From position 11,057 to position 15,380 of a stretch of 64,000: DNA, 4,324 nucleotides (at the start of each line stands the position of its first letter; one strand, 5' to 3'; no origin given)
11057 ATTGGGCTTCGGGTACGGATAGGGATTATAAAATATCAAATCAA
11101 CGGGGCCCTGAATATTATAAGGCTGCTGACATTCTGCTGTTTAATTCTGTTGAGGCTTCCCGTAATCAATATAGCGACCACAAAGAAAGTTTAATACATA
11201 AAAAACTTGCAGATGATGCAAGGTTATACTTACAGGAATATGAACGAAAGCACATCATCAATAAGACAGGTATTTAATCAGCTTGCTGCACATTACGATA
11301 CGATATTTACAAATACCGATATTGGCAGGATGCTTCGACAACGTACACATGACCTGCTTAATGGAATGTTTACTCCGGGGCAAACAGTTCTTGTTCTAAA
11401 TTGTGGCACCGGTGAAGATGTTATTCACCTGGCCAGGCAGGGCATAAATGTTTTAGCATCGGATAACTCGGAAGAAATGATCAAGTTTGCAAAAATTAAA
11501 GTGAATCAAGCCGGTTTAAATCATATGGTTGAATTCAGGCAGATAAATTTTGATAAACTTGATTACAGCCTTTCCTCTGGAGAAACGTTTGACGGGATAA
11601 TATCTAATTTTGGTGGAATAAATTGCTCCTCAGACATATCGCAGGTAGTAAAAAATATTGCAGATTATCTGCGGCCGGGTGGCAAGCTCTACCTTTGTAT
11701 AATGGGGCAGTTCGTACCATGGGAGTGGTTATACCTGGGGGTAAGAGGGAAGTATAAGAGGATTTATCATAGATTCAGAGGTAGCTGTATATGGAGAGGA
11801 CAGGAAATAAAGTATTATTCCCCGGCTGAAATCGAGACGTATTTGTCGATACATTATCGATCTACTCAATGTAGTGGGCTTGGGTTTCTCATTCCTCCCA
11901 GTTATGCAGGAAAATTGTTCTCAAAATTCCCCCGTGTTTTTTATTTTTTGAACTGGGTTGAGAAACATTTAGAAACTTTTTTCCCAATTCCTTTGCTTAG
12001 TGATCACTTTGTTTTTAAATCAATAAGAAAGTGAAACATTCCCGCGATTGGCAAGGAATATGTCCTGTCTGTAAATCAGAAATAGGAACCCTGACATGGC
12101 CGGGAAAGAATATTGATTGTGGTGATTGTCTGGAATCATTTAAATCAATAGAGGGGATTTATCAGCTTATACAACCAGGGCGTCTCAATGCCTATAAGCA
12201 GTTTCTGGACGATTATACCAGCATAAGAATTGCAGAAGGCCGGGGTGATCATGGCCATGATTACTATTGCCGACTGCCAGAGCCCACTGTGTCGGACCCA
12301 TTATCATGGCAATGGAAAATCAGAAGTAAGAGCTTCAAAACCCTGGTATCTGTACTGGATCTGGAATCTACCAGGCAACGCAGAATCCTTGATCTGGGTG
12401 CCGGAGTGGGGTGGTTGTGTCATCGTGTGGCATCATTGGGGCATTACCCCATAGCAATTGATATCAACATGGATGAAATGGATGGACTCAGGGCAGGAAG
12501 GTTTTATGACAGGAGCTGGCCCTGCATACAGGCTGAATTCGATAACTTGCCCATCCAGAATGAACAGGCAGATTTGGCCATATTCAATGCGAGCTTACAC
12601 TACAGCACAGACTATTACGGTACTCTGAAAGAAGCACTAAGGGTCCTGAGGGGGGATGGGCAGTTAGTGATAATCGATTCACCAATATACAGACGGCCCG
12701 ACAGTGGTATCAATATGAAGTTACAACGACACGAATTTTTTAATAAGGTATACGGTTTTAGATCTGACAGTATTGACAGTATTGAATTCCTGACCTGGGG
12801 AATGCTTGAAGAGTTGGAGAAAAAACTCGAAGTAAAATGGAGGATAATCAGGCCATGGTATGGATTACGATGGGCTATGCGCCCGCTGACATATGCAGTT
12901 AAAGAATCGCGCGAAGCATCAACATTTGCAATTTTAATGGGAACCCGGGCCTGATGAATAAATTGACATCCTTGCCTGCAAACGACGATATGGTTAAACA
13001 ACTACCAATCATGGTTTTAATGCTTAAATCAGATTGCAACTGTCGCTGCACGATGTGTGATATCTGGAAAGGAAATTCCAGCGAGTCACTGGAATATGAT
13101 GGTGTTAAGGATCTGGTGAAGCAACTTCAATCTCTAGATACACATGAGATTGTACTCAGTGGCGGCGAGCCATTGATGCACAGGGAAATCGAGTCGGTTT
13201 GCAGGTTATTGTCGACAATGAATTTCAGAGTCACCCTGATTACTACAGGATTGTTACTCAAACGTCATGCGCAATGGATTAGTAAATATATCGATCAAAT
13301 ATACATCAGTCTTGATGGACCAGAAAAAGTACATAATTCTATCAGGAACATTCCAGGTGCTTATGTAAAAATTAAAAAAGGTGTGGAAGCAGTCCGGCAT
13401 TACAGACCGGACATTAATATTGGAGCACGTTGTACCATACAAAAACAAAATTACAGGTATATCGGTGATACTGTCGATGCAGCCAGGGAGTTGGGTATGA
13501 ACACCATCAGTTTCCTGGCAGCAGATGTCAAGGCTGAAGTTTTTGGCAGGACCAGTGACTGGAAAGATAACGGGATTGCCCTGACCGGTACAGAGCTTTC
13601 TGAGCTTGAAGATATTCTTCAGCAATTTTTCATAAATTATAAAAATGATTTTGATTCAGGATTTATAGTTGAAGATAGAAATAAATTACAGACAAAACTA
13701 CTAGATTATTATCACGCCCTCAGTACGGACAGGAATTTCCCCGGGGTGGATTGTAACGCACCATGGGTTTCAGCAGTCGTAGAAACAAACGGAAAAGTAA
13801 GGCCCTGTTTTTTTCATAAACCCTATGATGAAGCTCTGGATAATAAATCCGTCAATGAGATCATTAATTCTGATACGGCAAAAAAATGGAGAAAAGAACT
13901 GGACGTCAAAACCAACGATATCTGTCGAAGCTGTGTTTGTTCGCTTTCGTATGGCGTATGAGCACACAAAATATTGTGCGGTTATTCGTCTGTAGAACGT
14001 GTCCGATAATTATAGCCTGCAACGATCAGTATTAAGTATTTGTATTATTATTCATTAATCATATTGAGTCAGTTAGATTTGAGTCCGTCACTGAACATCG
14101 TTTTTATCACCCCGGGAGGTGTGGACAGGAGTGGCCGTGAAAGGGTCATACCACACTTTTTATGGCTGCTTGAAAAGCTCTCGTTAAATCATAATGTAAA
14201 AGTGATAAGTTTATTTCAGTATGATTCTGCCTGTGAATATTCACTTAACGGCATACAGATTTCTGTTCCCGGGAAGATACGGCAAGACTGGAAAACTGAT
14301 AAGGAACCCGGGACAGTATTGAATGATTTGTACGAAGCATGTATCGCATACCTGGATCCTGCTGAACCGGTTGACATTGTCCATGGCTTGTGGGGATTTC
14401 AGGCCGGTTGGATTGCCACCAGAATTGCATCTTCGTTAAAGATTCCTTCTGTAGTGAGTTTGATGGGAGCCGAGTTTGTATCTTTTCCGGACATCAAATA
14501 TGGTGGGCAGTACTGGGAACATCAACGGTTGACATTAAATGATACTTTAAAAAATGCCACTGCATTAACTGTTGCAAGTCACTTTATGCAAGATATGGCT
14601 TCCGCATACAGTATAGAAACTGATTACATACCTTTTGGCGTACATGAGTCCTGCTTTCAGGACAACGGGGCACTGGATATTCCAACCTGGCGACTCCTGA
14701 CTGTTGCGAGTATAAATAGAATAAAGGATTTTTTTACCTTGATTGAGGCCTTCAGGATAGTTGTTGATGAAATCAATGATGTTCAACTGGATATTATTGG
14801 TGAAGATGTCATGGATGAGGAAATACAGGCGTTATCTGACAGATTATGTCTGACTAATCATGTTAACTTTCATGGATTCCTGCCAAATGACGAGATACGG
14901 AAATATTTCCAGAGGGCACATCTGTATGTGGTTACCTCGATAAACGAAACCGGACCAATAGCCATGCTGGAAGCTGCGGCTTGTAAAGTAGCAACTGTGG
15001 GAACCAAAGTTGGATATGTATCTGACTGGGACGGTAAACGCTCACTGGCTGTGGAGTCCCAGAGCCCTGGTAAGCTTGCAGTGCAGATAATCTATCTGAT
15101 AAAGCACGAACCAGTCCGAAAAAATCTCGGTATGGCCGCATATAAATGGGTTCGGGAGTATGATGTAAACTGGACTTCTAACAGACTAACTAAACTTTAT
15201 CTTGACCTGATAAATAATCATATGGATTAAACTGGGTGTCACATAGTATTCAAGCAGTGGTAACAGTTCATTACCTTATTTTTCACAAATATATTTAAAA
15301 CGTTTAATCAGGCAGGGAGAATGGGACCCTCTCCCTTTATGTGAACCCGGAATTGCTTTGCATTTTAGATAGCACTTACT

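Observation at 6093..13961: Orphan radical-SAM tailoring cluster: twin B12-rSAMs, two methyltransferases and a SPASM rSAM behind an amidohydrolase and an HprK-like kinase, with no recognisable precursor or core scaffold enzyme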

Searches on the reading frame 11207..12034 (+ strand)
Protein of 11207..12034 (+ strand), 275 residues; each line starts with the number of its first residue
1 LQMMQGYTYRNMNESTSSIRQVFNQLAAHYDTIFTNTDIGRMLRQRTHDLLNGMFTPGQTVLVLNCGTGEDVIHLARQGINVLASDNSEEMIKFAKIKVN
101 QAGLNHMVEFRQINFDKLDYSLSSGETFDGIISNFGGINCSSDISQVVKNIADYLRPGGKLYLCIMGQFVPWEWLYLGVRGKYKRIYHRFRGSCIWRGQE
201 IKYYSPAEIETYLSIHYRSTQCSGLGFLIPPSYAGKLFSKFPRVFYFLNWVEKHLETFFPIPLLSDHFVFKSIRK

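Call 3: search_protein_families(library=pfam, proteins=[window:11207-12034:+], max_evalue=0.01)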
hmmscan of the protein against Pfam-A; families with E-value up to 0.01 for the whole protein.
window:11207-12034:+ (275 aa): 11 families
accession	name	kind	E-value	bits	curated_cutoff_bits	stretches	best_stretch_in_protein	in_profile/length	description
PF13649.12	Methyltransf_25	-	7.5e-15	55.8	27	1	61-159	1-97/97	Methyltransferase domain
PF13847.12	Methyltransf_31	-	3.3e-14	53.2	27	1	57-164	3-110/145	Methyltransferase domain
PF08241.18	Methyltransf_11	-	2.7e-13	50.8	21.2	1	65-163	4-95/95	Methyltransferase domain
PF01209.24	Ubie_methyltran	-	4.4e-13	49.6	20.1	1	17-163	7-151/233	ubiE/COQ5 methyltransferase family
PF08242.18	Methyltransf_12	-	8e-12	46.2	30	1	64-161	3-98/98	Methyltransferase domain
PF13489.12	Methyltransf_23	-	1.2e-07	32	27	1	56-201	21-150/164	Methyltransferase domain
PF01170.24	UPF0020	-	1.2e-05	25.5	22.3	1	72-134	69-128/197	RMKL-like, methyltransferase domain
PF03848.20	TehB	-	2.4e-05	24.3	20.4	1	56-160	30-129/193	Tellurite resistance protein TehB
PF05724.17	TPMT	-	0.00015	21.9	26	1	55-129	35-108/218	Thiopurine S-methyltransferase (TPMT)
PF02353.26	CMAS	-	0.00024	20.9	27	1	55-133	60-133/273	Mycolic acid cyclopropane synthetase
PF05175.20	MTS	-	0.0032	17.6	23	1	57-165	31-140/170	Methyltransferase small domain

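Call 5: search_protein_families(library=ncbifam, proteins=[window:11207-12034:+], max_evalue=0.01)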
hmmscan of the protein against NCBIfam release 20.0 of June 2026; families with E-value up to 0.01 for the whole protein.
window:11207-12034:+ (275 aa): 38 families (the best 25 are shown)
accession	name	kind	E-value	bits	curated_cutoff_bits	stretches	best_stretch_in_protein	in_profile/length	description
NF043040.1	corrin_prot_MT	hypoth_equivalog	1e-16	61.1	180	1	23-163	8-147/216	corrinoid protein-associated methyltransferase CpaM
TIGR01934.1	MenG_MenH_UbiE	subfamily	3.3e-14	52.7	158.35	1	19-164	1-142/223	ubiquinone/menaquinone biosynthesis methyltransferase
NF001244.0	PRK00216.1-5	equivalog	5.7e-13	48.7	216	1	13-162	4-152/236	bifunctional demethylmenaquinone methyltransferase/2-methoxy-6-polyprenyl-1,4-benzoquinol methylase UbiE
NF001241.0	PRK00216.1-2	equivalog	4.7e-12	46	327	1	13-168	7-152/231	demethylmenaquinone methyltransferase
TIGR02752.1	MenG_heptapren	equivalog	1.1e-10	41.5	419.85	1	18-165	6-150/231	demethylmenaquinone methyltransferase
NF052510.1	methyltran_MpqE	exception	2.7e-10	40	335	1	17-161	6-149/234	methyl-plastoquinone biosynthesis methyltransferase MpqE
NF008823.0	PRK11873.1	subfamily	3.6e-10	39.8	263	1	56-163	76-181/272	arsenite methyltransferase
NF001240.0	PRK00216.1-1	equivalog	6.6e-10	38.5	378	1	6-163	12-168/251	bifunctional demethylmenaquinone methyltransferase/2-methoxy-6-polyprenyl-1,4-benzoquinol methylase UbiE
TIGR01983.1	UbiG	equivalog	9.7e-10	38.1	102.95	1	58-166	50-154/228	bifunctional 2-polyprenyl-6-hydroxyphenol methylase/3-demethylubiquinol 3-O-methyltransferase UbiG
NF001243.0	PRK00216.1-4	equivalog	1.1e-09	38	235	1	17-165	7-152/237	demethylmenaquinone methyltransferase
NF041536.1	ArsM_DUF2284_UU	exception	1.2e-09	37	575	1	53-163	72-180/459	arsenite methyltransferase/DUF2284 domain selenoprotein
NF001242.0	PRK00216.1-3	equivalog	1.7e-09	37.5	351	1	5-162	16-174/258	bifunctional demethylmenaquinone methyltransferase/2-methoxy-6-polyprenyl-1,4-benzoquinol methylase UbiE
NF047649.1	MTase_UXPK_star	exception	2.1e-09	36.8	460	1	53-165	73-183/283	methyltransferase/UXPK-star double selenoprotein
NF045882.1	PLipidMtase_Leg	equivalog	2.4e-09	37.3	390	1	15-161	2-141/207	phospholipid N-methyltransferase PmtA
NF041537.1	ArsM_AhpD_UU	exception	1.3e-08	34.1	510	1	53-163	72-180/345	arsenite methyltransferase/AhpD domain selenoprotein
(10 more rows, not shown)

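Call 103: search_protein_families(library=padloc, proteins=[window:11207-12034:+], max_evalue=0.001)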
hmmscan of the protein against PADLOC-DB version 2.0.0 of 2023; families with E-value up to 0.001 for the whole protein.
window:11207-12034:+ (275 aa): 1 family
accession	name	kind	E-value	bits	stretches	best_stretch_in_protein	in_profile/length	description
PDLC04134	mad2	-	3.4e-20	70.3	1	15-165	250-396/492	mads_2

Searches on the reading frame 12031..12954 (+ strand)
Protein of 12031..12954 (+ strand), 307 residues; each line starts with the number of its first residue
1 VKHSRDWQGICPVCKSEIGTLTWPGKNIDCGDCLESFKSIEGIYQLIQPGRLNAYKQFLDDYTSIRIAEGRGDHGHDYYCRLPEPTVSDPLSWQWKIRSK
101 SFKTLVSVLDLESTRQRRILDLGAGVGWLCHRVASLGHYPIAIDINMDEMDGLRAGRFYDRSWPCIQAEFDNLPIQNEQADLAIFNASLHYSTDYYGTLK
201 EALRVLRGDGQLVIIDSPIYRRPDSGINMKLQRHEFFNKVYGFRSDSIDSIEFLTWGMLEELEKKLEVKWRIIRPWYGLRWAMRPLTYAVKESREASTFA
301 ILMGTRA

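Call 3: search_protein_families(library=pfam, proteins=[window:12031-12954:+], max_evalue=0.01)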
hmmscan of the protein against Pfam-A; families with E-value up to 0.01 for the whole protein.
window:12031-12954:+ (307 aa): 8 families
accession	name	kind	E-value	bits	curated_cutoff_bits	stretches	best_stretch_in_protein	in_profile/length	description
PF08241.18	Methyltransf_11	-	7.8e-12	46.1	21.2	1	120-214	1-95/95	Methyltransferase domain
PF13649.12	Methyltransf_25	-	1.3e-08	35.8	27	1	119-210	1-97/97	Methyltransferase domain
PF13847.12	Methyltransf_31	-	9.8e-08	32.2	27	1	116-217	4-112/145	Methyltransferase domain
PF13489.12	Methyltransf_23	-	5.9e-06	26.5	27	1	111-217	18-119/164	Methyltransferase domain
PF08242.18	Methyltransf_12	-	0.00035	21.7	30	1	120-212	1-98/98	Methyltransferase domain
PF05148.21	Methyltransf_8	-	0.00053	20.4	27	1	168-215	111-157/219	Hypothetical methyltransferase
PF05175.20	MTS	-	0.0014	18.7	23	1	104-240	22-163/170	Methyltransferase small domain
PF01209.24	Ubie_methyltran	-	0.0033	17.3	20.1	1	117-216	49-153/233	ubiE/COQ5 methyltransferase family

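Call 5: search_protein_families(library=ncbifam, proteins=[window:12031-12954:+], max_evalue=0.01)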
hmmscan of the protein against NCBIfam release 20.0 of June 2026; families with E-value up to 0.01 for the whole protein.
window:12031-12954:+ (307 aa): 17 families
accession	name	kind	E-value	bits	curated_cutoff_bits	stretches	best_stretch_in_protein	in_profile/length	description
TIGR02072.1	BioC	equivalog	5.2e-10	39.5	184.95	1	100-213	18-131/244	malonyl-ACP O-methyltransferase BioC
NF045667.1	MTase_DVU1556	equivalog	5.7e-10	39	155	1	114-222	21-125/213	DVU_1556 family methyltransferase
TIGR01934.1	MenG_MenH_UbiE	subfamily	2e-06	27.3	158.35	1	111-218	35-145/223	ubiquinone/menaquinone biosynthesis methyltransferase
NF008823.0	PRK11873.1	subfamily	6.1e-06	25.9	263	1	165-216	132-183/272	arsenite methyltransferase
NF001241.0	PRK00216.1-2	equivalog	6.3e-06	26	327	1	111-216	47-149/231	demethylmenaquinone methyltransferase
NF004452.0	PRK05785.1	equivalog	1.7e-05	24.4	207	1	103-208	39-139/228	hypothetical protein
NF007610.0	PRK10258.1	equivalog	4.4e-05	22.9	342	1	101-212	30-136/251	malonyl-ACP O-methyltransferase BioC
NF043040.1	corrin_prot_MT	hypoth_equivalog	5.9e-05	22.6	180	1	114-217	40-150/216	corrinoid protein-associated methyltransferase CpaM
NF001244.0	PRK00216.1-5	equivalog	0.00018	20.9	216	1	111-217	44-156/236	bifunctional demethylmenaquinone methyltransferase/2-methoxy-6-polyprenyl-1,4-benzoquinol methylase UbiE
NF008264.0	PRK11036.1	equivalog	0.0004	19.9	366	1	105-214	34-147/261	tRNA uridine 5-oxyacetic acid(34) methyltransferase CmoM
NF041537.1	ArsM_AhpD_UU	exception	0.00096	18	510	1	167-217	133-183/345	arsenite methyltransferase/AhpD domain selenoprotein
NF052510.1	methyltran_MpqE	exception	0.001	18.5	335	1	109-216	40-153/234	methyl-plastoquinone biosynthesis methyltransferase MpqE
NF047649.1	MTase_UXPK_star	exception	0.0014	17.7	460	1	119-216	81-183/283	methyltransferase/UXPK-star double selenoprotein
NF041675.1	sarc_dimgly_tmase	equivalog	0.0018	18.3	550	1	117-217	68-172/278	sarcosine/dimethylglycine N-methyltransferase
NF040539.1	AST_met_ArsM_2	exception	0.0027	17.6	240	1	112-224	53-173/262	putative arsinothricin biosynthesis methyltransferase ArsM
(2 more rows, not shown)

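Call 97: search_solved_structures(query=window:12031-12954:+, max_evalue=0.01)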
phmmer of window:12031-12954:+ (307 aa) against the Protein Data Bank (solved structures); distinct sequences matched with E-value up to 0.01: 14.
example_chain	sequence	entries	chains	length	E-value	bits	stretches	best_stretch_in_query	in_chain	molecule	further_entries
3l8d_A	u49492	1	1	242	6.3e-07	32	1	100-214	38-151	Methyltransferase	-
3bkw_A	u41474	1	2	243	6.6e-06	28.6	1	117-223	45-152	S-adenosylmethionine dependent methyltransferase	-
3i9f_A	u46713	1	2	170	0.00042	22.7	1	117-231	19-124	Putative type 11 methyltransferase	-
1xxl_A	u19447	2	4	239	0.00065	22.1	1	111-217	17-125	YcgJ protein | ycgJ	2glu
21zq_A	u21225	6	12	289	0.0011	21.3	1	117-217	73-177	MitM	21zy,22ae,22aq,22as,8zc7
8zc8_A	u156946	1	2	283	0.0011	21.3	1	117-217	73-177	MitM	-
3g5l_A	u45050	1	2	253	0.0012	21.3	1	113-221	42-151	Putative S-adenosylmethionine dependent methyltransferase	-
1ve3_A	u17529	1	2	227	0.0025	20.1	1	84-215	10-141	hypothetical protein PH0226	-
6uv6_A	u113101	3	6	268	0.0026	20.1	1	111-216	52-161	D-glucose O-methyltransferase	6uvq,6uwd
1vl5_A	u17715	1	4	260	0.0034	19.7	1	116-218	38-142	unknown conserved protein BH2331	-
3dlc_A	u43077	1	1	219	0.0049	19.2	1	119-214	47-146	Putative S-adenosyl-L-methionine-dependent Methyltransferase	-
2gs9_A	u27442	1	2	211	0.0054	19.1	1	118-214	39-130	Hypothetical protein TT1324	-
3e8s_A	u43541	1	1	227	0.0079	18.5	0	112-208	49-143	Putative SAM Dependent Methyltransferase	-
2yqz_A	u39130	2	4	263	0.0083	18.4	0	119-213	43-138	Hypothetical protein TTHA0223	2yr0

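Call 103: search_protein_families(library=padloc, proteins=[window:12031-12954:+], max_evalue=0.001)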
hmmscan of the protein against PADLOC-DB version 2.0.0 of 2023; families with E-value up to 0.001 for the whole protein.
window:12031-12954:+ (307 aa): 1 family
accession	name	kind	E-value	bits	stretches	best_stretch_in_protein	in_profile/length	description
PDLC04134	mad2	-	3e-09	34.2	1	72-238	251-418/492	mads_2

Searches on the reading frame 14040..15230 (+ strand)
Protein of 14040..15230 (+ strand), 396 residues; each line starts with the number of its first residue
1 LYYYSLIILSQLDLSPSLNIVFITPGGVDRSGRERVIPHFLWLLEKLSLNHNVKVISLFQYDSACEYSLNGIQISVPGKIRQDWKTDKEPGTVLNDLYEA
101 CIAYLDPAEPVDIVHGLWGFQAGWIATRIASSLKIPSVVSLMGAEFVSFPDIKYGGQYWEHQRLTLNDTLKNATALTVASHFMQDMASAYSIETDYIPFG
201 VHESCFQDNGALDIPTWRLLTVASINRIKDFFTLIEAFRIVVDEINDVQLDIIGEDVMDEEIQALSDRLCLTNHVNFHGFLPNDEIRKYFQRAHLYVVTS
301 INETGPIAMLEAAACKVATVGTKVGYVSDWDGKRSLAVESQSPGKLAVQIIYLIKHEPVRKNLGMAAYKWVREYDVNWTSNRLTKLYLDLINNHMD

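Call 3: search_protein_families(library=pfam, proteins=[window:14040-15230:+], max_evalue=0.01)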
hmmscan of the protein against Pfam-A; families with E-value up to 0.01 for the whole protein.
window:14040-15230:+ (396 aa): 5 families
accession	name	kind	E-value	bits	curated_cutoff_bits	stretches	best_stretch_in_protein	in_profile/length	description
PF00534.26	Glycos_transf_1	-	2.2e-26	92.9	26.4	1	218-370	17-172/172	Glycosyl transferases group 1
PF13692.12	Glyco_trans_1_4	-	5.3e-22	79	27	1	218-355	3-141/142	Glycosyl transferases group 1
PF13524.12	Glyco_trans_1_2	-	9.3e-05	22.8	25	1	244-373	11-132/144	Glycosyl transferase-like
PF13579.12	Glyco_trans_4_4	-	0.00017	22.4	29.7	1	105-192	67-147/158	Glycosyl transferase 4-like domain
PF13439.12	Glyco_transf_4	-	0.0095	16.4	28.5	0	49-201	18-166/170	Glycosyltransferase Family 4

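Call 5: search_protein_families(library=ncbifam, proteins=[window:14040-15230:+], max_evalue=0.01)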
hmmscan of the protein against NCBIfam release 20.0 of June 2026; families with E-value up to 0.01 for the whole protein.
window:14040-15230:+ (396 aa): 29 families (the best 25 are shown)
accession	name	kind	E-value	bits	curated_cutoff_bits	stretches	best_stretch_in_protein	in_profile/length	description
NF041876.1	EPS_EpsE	equivalog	3.6e-27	95.6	400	1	185-371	179-376/389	exopolysaccharide biosynthesis GT4 family glycosyltransferase EpsE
NF047684.1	TeichurnBiosyTuaC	equivalog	2.4e-17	63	550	1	111-391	109-390/391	teichuronic acid biosynthesis protein TuaC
NF038229.1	Glyco4_Geo_Pelo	equivalog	2.6e-14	53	400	1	107-388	53-334/338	GPMC system family 4 glycosyltransferase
TIGR03088.1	stp2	hypoth_equivalog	7.5e-14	51.5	409.05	1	216-387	194-370/374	TIGR03088 family PEP-CTERM/XrtA system glycosyltransferase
TIGR03449.1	mycothiol_MshA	equivalog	6.5e-12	45.1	462.5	1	260-391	271-404/406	D-inositol-3-phosphate glycosyltransferase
NF038011.1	PelF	equivalog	2.7e-11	43.2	100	1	184-327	272-418/489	GT4 family glycosyltransferase PelF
TIGR03999.1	thiol_BshA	equivalog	5.7e-11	41.9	273.7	1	220-390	203-373/375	N-acetyl-alpha-D-glucosaminyl L-malate synthase BshA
NF047880.1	glyco_SdgA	exception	6.3e-11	41.5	800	1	192-379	291-479/488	serine-aspartate repeat adhesin O-glycosyltransferase SdgA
NF038255.1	exopoly_VpsD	equivalog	6.9e-11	41.6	300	1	216-329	203-319/381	VpsD family glycosyltransferase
NF053513.1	Gtran_IagA_BgsA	equivalog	1.6e-09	37.2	460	1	257-390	201-331/333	LTA glycolipid anchor biosynthesis glycosyltransferase, IagA/BgsA family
NF047881.1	glyco_SdgB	exception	1.9e-09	36.7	800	1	196-370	301-476/496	serine-aspartate repeat adhesin O-glycosyltransferase SdgB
NF050063.1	ProtGlycPglJ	equivalog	8.5e-09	35.1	500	1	218-383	196-359/363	N-acetylgalactosamine-N,N'-diacetylbacillosaminyl-diphospho-undecaprenol 4-alpha-N-acetylgalactosaminyltransferase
NF049988.1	MGlcDAGSynMgs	equivalog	8.7e-09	35.2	400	1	220-393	217-390/398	alpha-monoglucosyldiacylglycerol synthase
TIGR04063.1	stp3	hypoth_equivalog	1e-07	31.2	442.05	1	233-381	230-384/397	TIGR04063 family PEP-CTERM/XrtA system glycosyltransferase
NF050056.1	ProtGlycPglH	equivalog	2e-07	30.4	600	1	224-388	187-351/354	GalNAc-alpha-(1->4)-GalNAc-alpha-(1->3)-diNAcBac-PP-undecaprenol alpha-1,4-N-acetyl-D-galactosaminyltransferase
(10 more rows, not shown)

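Call 103: search_protein_families(library=padloc, proteins=[window:14040-15230:+], max_evalue=0.001)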
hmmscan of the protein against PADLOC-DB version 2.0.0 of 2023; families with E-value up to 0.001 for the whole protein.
window:14040-15230:+ (396 aa): 0 families
